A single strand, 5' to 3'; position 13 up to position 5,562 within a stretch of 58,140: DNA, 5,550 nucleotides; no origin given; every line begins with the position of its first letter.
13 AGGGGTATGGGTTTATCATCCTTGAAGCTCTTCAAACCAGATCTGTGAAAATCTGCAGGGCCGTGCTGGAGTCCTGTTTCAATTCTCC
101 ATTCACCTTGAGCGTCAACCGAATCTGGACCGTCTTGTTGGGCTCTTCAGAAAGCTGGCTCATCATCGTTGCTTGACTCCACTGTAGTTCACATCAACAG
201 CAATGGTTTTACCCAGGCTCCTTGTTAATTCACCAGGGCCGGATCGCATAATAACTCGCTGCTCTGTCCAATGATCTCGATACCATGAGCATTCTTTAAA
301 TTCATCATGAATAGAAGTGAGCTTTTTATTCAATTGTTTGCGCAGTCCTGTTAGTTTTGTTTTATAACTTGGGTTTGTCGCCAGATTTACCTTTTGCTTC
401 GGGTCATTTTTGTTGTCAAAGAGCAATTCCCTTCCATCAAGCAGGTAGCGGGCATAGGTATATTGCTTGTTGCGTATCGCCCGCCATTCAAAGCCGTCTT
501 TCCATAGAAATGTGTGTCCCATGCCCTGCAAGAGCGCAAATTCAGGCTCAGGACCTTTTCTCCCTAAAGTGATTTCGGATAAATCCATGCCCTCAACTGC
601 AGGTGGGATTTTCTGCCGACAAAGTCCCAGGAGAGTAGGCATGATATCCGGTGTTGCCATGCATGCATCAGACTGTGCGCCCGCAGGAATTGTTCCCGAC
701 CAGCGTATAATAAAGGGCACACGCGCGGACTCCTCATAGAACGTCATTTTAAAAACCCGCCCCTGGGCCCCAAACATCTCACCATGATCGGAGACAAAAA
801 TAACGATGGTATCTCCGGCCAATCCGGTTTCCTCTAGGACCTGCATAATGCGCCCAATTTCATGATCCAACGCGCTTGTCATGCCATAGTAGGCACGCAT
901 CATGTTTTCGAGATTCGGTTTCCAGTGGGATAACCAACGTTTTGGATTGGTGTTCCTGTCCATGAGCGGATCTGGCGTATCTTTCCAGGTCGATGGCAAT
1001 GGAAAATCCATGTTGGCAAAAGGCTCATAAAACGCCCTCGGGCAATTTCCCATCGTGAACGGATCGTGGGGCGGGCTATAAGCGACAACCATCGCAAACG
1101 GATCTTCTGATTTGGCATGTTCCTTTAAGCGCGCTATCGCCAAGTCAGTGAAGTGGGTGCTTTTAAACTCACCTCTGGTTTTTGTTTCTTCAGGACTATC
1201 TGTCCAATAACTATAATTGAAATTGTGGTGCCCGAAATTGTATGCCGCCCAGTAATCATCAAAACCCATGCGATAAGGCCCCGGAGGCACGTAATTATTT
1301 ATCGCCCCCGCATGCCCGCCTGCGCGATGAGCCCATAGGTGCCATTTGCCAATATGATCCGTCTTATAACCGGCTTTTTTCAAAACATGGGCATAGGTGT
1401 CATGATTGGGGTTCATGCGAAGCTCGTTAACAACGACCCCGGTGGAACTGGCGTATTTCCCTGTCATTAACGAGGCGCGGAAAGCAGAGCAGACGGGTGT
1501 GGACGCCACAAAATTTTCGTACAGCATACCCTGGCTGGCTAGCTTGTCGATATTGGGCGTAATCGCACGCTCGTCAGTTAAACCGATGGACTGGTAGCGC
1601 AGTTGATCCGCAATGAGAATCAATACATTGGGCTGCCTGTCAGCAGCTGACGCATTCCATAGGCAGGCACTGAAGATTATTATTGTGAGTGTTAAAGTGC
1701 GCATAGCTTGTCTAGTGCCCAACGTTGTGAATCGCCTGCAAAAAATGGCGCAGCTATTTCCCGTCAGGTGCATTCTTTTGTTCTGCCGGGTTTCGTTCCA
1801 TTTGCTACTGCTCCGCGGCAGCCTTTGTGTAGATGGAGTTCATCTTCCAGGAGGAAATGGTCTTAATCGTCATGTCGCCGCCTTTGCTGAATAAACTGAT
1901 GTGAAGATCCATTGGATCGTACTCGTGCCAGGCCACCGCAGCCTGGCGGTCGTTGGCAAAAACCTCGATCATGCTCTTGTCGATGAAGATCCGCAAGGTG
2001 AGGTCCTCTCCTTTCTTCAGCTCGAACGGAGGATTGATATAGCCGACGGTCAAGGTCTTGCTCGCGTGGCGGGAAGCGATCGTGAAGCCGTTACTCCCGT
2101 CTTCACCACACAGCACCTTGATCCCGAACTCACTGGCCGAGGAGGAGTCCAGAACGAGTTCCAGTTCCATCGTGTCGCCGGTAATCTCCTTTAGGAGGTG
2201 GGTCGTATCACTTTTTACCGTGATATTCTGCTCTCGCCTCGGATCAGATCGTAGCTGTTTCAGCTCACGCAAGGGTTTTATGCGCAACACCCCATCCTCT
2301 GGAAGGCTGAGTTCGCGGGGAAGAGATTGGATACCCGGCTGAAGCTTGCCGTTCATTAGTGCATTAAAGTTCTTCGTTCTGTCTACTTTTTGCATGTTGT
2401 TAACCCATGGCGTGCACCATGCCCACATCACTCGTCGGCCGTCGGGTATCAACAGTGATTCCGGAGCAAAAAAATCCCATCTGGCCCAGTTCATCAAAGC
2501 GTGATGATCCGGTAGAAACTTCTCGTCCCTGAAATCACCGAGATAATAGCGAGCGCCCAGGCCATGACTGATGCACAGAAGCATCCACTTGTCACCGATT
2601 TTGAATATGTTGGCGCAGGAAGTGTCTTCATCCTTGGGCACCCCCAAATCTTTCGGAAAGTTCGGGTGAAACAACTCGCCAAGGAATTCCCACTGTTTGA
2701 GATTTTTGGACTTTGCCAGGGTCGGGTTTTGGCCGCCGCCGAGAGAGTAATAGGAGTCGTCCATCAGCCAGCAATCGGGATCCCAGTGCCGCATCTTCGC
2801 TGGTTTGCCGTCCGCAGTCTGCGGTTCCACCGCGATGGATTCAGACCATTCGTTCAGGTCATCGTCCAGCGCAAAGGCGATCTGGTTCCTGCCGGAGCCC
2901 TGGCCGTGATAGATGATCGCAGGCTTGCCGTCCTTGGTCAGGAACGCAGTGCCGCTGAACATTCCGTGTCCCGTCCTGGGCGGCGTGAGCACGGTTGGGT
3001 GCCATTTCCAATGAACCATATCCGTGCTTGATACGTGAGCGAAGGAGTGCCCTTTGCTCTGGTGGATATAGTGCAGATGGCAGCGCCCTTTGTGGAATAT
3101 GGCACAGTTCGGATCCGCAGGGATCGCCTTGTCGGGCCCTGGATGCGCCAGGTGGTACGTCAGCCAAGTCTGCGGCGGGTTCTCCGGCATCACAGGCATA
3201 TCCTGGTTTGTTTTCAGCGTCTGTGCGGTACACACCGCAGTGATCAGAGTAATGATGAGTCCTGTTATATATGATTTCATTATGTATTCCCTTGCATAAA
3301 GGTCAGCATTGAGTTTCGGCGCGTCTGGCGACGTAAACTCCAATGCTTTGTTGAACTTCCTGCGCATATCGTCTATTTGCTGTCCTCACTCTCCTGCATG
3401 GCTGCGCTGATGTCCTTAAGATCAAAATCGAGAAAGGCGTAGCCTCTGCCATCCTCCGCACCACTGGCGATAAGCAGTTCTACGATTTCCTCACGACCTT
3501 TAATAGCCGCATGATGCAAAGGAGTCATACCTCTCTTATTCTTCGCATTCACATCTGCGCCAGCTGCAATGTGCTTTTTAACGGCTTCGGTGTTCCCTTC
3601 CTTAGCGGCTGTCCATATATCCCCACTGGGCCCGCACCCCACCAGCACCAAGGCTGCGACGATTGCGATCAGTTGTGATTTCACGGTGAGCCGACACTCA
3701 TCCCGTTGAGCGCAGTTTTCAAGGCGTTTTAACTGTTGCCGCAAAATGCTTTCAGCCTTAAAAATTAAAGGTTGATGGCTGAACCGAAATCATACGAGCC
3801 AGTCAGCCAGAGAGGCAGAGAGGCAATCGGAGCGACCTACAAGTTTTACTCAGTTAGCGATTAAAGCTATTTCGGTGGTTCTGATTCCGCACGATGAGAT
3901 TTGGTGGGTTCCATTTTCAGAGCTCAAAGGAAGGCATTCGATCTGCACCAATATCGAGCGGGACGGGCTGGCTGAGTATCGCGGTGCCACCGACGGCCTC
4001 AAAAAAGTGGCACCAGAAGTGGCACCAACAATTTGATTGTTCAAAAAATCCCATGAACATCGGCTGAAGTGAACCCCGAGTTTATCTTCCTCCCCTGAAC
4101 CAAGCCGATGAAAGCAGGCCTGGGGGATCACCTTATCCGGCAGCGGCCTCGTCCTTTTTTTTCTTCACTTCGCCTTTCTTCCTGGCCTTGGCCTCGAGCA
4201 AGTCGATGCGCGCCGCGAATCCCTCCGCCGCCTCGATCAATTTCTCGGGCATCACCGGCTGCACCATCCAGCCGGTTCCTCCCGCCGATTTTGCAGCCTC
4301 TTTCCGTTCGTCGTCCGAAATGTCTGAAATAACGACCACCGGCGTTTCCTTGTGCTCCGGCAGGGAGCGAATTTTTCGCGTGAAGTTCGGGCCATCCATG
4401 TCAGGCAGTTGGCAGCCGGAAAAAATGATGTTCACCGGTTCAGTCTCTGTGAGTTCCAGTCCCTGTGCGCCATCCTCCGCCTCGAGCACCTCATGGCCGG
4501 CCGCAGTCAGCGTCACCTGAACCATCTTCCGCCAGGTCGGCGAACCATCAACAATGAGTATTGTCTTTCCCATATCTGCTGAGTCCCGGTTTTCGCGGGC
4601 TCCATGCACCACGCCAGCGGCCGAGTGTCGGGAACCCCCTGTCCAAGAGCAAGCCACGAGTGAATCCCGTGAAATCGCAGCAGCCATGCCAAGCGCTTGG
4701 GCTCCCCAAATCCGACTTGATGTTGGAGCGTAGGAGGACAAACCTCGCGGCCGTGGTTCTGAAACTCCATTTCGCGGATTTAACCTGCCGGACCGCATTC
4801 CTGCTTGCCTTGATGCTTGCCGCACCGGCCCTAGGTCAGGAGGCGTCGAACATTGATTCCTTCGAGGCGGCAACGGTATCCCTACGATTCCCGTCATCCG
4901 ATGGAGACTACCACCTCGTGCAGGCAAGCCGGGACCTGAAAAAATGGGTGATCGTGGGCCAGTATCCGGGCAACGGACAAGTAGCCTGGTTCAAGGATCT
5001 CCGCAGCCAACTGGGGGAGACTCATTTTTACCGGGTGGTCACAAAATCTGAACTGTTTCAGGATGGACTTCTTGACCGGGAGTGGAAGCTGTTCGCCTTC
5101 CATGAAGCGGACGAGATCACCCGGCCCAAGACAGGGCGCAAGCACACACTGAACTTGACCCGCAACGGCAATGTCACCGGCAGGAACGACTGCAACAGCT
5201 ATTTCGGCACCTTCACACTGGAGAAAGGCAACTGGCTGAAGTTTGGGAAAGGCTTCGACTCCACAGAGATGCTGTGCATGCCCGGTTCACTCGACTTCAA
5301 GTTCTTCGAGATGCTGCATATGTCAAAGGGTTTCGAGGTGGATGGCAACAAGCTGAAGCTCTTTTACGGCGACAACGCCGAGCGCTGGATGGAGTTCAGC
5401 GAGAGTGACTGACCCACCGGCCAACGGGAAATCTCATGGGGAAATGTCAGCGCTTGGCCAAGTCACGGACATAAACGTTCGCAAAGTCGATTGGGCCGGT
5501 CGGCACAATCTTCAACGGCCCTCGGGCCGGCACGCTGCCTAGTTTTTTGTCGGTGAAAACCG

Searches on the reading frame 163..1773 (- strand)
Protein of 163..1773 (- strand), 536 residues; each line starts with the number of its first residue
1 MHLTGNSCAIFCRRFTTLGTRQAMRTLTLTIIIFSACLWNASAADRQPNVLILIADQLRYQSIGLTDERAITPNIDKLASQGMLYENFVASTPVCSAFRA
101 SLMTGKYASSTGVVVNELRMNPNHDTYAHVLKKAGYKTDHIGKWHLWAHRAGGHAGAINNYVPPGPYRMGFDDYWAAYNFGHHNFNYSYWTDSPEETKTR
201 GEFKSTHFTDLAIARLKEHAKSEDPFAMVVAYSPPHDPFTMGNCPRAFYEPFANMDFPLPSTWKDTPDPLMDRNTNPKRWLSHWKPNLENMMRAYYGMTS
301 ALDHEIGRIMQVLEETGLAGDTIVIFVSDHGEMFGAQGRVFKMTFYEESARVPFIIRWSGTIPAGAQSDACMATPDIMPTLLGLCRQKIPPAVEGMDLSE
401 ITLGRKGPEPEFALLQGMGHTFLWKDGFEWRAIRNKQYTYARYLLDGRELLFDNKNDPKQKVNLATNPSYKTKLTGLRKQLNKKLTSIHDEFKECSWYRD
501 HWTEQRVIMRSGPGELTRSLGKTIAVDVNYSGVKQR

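Call 12: search_protein_families(library=pfam, proteins=[window:163-1773:-], max_evalue=0.001)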
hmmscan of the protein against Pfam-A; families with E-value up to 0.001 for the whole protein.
window:163-1773:- (536 aa): 4 families
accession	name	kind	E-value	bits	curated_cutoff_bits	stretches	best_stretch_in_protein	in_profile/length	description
PF00884.28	Sulfatase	-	6.9e-49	167.2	25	1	48-384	1-298/301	Sulfatase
PF01663.27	Phosphodiest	-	1.4e-14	54.9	23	2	50-151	1-100/342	Type I phosphodiesterase / nucleotide pyrophosphatase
PF16347.10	SGSH_C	-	4.1e-13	50.2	29.3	1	342-484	8-151/154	N-sulphoglucosamine sulphohydrolase, C-terminal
PF02995.22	DUF229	-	1.1e-06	28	25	1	269-350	283-360/496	Protein of unknown function (DUF229)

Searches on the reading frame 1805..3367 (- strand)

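Call 12: search_protein_families(library=pfam, proteins=[window:1805-3367:-], max_evalue=0.001)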
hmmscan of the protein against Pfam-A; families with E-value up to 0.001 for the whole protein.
window:1805-3367:- (520 aa): 2 families
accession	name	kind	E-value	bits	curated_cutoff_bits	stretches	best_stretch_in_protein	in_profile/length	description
PF00251.26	Glyco_hydro_32N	-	2.6e-28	99.9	22.1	1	75-362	1-304/307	Glycosyl hydrolases family 32 N-terminal domain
PF08244.19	Glyco_hydro_32C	-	1.6e-20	74.2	21.9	1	368-508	1-158/158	Glycosyl hydrolases family 32 C terminal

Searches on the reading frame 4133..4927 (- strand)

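Call 12: search_protein_families(library=pfam, proteins=[window:4133-4927:-], max_evalue=0.001)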
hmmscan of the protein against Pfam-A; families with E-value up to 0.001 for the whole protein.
window:4133-4927:- (264 aa): 1 family
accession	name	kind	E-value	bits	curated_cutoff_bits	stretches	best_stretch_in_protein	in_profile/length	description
PF00072.30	Response_reg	-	1.1e-18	67.8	30.2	1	123-234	1-110/111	Response regulator receiver domain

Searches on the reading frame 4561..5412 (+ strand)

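Call 12: search_protein_families(library=pfam, proteins=[window:4561-5412:+], max_evalue=0.001)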
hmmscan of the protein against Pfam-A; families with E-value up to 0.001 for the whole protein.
window:4561-5412:+ (283 aa): 1 family
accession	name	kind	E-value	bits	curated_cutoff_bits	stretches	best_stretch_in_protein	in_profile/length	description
PF03724.22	META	-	7.9e-16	58.5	24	1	172-273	6-103/109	META domain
